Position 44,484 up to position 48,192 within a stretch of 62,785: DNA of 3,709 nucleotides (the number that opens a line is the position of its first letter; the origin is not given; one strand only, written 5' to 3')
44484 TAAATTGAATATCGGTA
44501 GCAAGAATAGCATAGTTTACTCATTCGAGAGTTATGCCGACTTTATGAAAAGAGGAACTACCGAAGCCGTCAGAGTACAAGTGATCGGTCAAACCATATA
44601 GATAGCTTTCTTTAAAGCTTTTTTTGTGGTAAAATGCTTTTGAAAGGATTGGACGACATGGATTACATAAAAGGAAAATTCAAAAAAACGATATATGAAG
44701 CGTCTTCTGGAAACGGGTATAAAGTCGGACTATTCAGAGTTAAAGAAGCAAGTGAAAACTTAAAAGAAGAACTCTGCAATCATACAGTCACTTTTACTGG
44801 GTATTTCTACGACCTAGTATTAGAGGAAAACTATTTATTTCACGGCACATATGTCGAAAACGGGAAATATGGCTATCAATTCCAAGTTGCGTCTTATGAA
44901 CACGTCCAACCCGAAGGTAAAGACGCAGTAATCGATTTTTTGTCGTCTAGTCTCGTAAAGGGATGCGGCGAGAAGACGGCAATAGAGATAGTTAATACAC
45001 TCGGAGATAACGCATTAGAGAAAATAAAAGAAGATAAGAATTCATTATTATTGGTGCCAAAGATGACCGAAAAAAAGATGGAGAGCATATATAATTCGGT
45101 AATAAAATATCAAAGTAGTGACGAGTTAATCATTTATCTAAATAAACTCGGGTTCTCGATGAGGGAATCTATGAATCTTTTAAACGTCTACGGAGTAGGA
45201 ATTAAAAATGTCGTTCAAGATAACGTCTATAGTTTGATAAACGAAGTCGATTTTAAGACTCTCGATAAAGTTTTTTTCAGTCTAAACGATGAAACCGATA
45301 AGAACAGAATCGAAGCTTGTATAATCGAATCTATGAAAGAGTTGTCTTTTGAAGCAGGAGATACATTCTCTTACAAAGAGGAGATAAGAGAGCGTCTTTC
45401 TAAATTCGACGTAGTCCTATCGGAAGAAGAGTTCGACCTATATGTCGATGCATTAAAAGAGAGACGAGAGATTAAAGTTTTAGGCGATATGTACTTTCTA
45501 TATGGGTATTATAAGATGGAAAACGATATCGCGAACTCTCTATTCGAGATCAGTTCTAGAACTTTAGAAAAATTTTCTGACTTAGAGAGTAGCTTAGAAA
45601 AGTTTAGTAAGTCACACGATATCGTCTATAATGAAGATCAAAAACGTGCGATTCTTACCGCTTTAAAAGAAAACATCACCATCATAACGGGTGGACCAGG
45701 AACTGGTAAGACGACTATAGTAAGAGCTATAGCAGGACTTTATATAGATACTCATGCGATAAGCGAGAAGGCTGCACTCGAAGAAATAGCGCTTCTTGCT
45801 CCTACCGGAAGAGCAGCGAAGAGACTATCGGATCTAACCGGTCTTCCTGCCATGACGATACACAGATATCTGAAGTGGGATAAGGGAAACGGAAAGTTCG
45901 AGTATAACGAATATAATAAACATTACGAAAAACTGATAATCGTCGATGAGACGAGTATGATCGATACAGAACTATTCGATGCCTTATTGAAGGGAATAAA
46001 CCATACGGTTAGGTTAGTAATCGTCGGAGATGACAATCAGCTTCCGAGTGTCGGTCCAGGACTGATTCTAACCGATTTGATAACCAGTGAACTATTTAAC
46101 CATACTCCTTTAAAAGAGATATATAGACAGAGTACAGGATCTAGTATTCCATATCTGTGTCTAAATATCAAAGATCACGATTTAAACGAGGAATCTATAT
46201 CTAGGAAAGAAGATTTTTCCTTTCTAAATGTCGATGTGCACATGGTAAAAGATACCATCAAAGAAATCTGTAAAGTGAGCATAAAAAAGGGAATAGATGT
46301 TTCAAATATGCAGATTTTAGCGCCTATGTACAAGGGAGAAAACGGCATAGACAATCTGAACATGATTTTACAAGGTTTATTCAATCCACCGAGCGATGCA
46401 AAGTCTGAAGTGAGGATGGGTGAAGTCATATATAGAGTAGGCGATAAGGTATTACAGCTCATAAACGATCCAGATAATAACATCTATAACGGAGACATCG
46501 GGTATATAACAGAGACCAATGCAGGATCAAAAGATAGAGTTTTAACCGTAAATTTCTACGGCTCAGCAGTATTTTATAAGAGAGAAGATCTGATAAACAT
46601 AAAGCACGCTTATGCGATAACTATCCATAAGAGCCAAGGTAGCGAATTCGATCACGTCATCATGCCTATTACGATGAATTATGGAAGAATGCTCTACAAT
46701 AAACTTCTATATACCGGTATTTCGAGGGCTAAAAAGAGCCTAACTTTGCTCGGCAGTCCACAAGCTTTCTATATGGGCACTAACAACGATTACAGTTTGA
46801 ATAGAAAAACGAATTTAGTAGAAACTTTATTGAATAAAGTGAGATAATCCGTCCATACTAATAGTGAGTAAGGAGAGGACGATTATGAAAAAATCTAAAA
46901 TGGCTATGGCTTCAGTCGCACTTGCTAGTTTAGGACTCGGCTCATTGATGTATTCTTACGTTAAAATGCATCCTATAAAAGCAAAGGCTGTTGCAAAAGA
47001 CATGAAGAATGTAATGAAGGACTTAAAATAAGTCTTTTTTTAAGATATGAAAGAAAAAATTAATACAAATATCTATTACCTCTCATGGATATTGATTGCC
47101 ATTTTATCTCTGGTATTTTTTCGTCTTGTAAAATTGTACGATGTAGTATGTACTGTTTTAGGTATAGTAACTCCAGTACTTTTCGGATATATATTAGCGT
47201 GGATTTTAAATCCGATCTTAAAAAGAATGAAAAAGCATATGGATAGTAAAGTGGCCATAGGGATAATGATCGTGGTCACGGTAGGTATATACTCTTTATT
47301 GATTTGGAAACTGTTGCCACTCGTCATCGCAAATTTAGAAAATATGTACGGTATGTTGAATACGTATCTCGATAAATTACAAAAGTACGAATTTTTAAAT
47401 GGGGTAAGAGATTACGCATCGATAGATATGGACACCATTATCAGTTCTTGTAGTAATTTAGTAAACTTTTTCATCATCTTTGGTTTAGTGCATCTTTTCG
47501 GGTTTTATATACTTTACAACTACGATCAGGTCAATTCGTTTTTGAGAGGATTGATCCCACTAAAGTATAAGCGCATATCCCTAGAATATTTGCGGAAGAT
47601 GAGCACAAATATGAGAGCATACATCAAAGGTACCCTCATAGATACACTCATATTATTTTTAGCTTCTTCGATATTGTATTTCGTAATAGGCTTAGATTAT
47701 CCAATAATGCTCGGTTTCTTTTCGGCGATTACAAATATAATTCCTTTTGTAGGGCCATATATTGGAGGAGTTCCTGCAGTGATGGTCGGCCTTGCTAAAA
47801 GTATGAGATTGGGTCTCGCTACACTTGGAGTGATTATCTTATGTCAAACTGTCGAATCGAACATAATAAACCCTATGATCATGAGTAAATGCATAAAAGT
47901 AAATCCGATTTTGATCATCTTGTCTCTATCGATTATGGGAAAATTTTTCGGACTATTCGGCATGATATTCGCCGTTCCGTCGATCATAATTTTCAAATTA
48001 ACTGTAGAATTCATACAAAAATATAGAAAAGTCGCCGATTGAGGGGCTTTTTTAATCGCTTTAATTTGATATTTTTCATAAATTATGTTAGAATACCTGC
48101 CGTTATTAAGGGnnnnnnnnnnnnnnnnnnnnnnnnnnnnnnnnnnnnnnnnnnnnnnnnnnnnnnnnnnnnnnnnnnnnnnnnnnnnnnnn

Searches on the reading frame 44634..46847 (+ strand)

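Call 15: search_protein_families(library=pfam, proteins=[window:44634-46847:+], max_evalue=0.001)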
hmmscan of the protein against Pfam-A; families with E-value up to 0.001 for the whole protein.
window:44634-46847:+ (737 aa): 13 families
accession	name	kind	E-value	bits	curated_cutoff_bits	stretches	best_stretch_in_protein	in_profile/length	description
PF13245.12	AAA_19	-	1.1e-41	142.6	25.1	1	336-475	1-134/134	AAA domain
PF13604.12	AAA_30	-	3.5e-37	128.4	27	1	332-523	2-178/191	AAA domain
PF18335.7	SH3_13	-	1.3e-19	70.2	41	1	575-641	1-65/65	ATP-dependent RecD-like DNA helicase SH3 domain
PF13538.12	UvrD_C_2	-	3e-17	62.6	27.4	1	658-705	1-51/52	UvrD-like helicase C-terminal domain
PF14490.11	HHH_RecD2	-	5.5e-15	55.5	27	1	160-245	3-92/92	ATP-dependent RecD2 DNA helicase HHH domain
PF23139.1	OB_YrrC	-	1e-14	54.6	27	1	9-93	1-76/76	ATP-dependent DNA helicase YrrC, OB-fold domain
PF13086.12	AAA_11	-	2.6e-10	41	27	1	332-373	2-44/257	AAA domain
PF01443.25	Viral_helicase1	-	9e-10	39.2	21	0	350-498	2-126/228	Viral superfamily 1 RNA helicase core domain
PF00580.27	UvrD-helicase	-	4e-06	27.2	23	1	333-399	2-62/271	UvrD/REP helicase N-terminal domain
PF20720.3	nSTAND3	-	0.00015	21.9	27.2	1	337-373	8-44/155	Novel STAND NTPase 3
PF02562.22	PhoH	-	0.00019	21.4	27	0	333-401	6-68/205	PhoH-like protein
PF03193.22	RsgA_GTPase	-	0.00022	21.5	30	0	333-379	93-140/174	RsgA GTPase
PF05822.18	UMPH-1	-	0.00022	21.3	23.7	1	239-348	143-245/246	Pyrimidine 5'-nucleotidase (UMPH-1)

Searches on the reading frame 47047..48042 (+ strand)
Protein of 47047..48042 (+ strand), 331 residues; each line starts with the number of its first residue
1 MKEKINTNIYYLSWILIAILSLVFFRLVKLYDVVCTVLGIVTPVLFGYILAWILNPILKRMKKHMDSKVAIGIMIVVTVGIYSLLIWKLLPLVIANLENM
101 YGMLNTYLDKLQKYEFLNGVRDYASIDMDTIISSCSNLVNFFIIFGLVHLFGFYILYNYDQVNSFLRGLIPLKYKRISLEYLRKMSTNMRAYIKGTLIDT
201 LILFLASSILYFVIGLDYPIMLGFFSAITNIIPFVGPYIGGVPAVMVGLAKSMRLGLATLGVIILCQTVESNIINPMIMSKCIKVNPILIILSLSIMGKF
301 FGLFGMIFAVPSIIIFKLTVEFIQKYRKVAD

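Call 15: search_protein_families(library=pfam, proteins=[window:47047-48042:+], max_evalue=0.001)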
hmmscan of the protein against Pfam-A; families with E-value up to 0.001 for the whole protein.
window:47047-48042:+ (331 aa): 1 family
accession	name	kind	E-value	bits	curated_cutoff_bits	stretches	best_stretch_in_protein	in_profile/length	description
PF01594.21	AI-2E_transport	-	5e-43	148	34.3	1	15-322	8-325/327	AI-2E family transporter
